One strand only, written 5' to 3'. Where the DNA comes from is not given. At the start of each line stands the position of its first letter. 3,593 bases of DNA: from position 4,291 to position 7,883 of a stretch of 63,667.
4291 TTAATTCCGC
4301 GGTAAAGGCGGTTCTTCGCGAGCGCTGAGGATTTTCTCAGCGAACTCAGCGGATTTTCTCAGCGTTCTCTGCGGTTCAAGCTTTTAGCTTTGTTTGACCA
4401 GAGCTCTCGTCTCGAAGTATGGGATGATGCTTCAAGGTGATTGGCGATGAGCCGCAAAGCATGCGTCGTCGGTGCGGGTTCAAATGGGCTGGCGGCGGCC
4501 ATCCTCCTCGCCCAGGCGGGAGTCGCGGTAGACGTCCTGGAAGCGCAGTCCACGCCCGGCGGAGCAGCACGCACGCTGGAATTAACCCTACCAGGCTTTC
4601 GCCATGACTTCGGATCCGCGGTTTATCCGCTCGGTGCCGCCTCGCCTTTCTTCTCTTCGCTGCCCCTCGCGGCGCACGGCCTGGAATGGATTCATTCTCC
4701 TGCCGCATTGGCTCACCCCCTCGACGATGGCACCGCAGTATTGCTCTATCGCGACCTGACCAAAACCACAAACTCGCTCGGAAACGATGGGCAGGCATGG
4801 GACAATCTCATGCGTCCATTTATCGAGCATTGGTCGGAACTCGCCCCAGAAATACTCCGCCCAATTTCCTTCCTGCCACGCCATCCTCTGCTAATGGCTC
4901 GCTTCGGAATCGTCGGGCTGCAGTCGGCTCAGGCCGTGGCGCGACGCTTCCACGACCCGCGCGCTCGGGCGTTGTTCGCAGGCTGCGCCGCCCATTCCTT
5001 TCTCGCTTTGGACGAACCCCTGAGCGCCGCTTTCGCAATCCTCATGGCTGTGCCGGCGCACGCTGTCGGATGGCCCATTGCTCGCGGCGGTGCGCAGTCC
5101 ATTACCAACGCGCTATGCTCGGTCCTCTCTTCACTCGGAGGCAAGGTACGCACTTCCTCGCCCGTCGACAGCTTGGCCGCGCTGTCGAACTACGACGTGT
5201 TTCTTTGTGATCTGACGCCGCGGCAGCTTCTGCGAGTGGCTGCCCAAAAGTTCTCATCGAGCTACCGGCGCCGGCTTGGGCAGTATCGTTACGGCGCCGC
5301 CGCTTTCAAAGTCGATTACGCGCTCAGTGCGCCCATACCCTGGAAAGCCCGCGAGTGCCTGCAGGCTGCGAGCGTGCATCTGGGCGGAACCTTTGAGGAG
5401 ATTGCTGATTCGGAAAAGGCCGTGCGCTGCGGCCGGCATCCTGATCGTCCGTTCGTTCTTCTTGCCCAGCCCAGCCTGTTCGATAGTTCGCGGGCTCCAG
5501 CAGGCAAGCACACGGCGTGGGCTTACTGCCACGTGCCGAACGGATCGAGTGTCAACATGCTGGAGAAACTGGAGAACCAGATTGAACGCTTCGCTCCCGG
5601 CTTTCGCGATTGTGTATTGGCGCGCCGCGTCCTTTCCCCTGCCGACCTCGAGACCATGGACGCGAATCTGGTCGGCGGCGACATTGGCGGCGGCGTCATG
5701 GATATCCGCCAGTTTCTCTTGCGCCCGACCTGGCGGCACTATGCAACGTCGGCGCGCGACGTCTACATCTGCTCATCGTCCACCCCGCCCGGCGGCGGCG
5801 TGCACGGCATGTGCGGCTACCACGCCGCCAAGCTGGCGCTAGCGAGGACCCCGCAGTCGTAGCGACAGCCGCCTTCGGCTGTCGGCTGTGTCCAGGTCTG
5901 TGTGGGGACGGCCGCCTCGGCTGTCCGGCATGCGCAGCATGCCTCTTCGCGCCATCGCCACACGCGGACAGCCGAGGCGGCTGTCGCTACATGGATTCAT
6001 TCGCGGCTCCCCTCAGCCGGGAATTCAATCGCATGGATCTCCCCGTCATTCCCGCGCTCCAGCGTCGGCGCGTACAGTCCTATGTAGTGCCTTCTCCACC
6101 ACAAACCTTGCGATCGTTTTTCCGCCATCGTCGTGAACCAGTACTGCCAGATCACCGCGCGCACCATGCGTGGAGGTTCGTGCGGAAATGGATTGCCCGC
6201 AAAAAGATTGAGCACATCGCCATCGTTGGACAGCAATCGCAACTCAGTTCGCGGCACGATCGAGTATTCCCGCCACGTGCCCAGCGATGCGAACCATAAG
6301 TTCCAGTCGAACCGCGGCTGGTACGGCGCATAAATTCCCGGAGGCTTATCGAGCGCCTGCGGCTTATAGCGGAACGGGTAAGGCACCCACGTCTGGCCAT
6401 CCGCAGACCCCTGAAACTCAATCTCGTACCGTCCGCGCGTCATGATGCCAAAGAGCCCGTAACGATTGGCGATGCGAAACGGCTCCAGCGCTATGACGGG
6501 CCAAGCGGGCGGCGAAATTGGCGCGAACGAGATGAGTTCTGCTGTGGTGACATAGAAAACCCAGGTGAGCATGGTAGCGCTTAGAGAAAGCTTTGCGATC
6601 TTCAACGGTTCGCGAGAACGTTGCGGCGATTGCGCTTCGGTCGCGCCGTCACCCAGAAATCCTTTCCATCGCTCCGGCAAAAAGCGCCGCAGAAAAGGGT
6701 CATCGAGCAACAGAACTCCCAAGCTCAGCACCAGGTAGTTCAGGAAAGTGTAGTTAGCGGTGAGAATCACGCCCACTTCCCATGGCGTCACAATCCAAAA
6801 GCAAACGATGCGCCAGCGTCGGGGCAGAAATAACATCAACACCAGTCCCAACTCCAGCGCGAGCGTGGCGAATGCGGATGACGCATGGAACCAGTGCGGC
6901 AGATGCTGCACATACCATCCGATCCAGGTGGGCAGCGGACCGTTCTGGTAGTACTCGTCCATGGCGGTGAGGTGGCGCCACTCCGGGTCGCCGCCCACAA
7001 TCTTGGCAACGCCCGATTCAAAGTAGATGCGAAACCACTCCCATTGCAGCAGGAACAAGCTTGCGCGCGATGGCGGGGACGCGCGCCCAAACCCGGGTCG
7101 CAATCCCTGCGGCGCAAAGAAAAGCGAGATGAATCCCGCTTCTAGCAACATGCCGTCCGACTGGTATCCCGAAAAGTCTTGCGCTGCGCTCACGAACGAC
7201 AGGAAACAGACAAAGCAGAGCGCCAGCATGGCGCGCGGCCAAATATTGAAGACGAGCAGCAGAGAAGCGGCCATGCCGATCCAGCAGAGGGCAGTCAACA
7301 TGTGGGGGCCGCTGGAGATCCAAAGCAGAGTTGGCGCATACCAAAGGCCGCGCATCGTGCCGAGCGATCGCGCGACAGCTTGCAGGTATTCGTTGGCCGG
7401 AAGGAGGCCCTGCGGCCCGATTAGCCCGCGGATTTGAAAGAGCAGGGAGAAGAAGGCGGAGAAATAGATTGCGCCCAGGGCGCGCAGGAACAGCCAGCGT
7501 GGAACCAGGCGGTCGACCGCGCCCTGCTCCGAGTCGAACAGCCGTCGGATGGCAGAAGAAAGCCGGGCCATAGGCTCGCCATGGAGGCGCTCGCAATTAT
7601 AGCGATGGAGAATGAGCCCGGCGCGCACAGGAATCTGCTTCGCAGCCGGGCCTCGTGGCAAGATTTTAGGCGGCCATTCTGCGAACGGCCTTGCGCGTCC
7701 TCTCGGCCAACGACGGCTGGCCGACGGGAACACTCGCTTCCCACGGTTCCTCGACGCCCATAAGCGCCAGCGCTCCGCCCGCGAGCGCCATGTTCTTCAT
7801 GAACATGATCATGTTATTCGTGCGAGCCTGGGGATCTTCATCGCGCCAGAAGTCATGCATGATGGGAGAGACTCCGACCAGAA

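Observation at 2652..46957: Window-wide class of intergenic 7-10 nt tandem arrays, mostly arranged as reverse-complementary 'mirror' pairs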

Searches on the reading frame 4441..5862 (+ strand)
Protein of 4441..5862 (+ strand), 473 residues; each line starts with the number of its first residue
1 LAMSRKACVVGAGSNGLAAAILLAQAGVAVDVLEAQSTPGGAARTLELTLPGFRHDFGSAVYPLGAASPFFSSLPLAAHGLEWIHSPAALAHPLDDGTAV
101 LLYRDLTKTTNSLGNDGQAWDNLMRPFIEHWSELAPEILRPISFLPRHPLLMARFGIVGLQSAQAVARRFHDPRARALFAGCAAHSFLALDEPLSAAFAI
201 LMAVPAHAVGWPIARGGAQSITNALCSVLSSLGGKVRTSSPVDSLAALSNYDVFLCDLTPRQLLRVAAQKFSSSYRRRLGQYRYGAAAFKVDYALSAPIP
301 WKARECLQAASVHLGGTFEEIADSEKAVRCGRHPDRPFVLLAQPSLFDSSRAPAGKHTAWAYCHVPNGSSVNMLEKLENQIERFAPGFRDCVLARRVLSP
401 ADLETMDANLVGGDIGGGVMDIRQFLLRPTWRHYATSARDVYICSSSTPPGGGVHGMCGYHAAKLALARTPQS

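Call 56: search_protein_families(library=pfam, proteins=[window:4441-5862:+])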
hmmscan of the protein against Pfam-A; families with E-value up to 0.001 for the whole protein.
window:4441-5862:+ (473 aa): 5 families
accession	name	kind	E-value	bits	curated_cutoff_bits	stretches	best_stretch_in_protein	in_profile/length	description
PF13450.12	NAD_binding_8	-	1.3e-12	48.3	21.9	1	9-64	1-54/68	NAD(P)-binding Rossmann-like domain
PF01593.30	Amino_oxidase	-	1.1e-10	41.8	19.8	1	16-247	3-230/443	Flavin containing amine oxidoreductase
PF01266.30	DAO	-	1.1e-06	28.9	27.9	1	7-245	2-175/353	FAD dependent oxidoreductase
PF01494.25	FAD_binding_3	-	0.00017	21.4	22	1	7-41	4-38/349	FAD binding domain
PF01946.23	Thi4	-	0.00032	20.4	26.2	1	8-43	21-57/235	Thi4 family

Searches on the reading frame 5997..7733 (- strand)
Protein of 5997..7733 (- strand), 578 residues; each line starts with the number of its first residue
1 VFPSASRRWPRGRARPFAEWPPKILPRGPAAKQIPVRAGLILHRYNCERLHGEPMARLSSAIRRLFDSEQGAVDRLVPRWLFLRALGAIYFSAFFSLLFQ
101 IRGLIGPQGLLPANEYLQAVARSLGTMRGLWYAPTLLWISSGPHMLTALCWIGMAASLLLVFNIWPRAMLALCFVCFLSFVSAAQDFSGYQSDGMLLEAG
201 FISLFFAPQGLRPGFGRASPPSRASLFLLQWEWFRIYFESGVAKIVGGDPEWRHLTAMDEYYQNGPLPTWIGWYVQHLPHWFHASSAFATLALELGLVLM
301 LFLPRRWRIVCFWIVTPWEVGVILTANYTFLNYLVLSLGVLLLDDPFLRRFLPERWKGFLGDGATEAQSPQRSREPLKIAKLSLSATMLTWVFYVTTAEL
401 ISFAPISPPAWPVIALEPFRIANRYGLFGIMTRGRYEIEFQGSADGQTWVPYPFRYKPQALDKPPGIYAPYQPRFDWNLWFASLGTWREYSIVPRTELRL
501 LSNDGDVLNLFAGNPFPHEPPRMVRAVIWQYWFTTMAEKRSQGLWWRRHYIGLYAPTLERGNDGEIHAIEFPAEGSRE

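Call 69: search_protein_families(library=pfam, proteins=[window:5997-7733:-], max_evalue=0.00001)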
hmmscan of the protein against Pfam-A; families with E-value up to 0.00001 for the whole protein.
window:5997-7733:- (578 aa): 2 families
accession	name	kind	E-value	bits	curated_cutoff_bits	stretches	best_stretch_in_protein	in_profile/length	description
PF06762.20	LMF1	-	1.8e-48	165.2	27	1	189-348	2-161/163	Lipase maturation factor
PF25179.1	LMF1_C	-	1e-42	145.9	34.2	1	421-556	1-139/139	Lipase maturation factor C-terminal domain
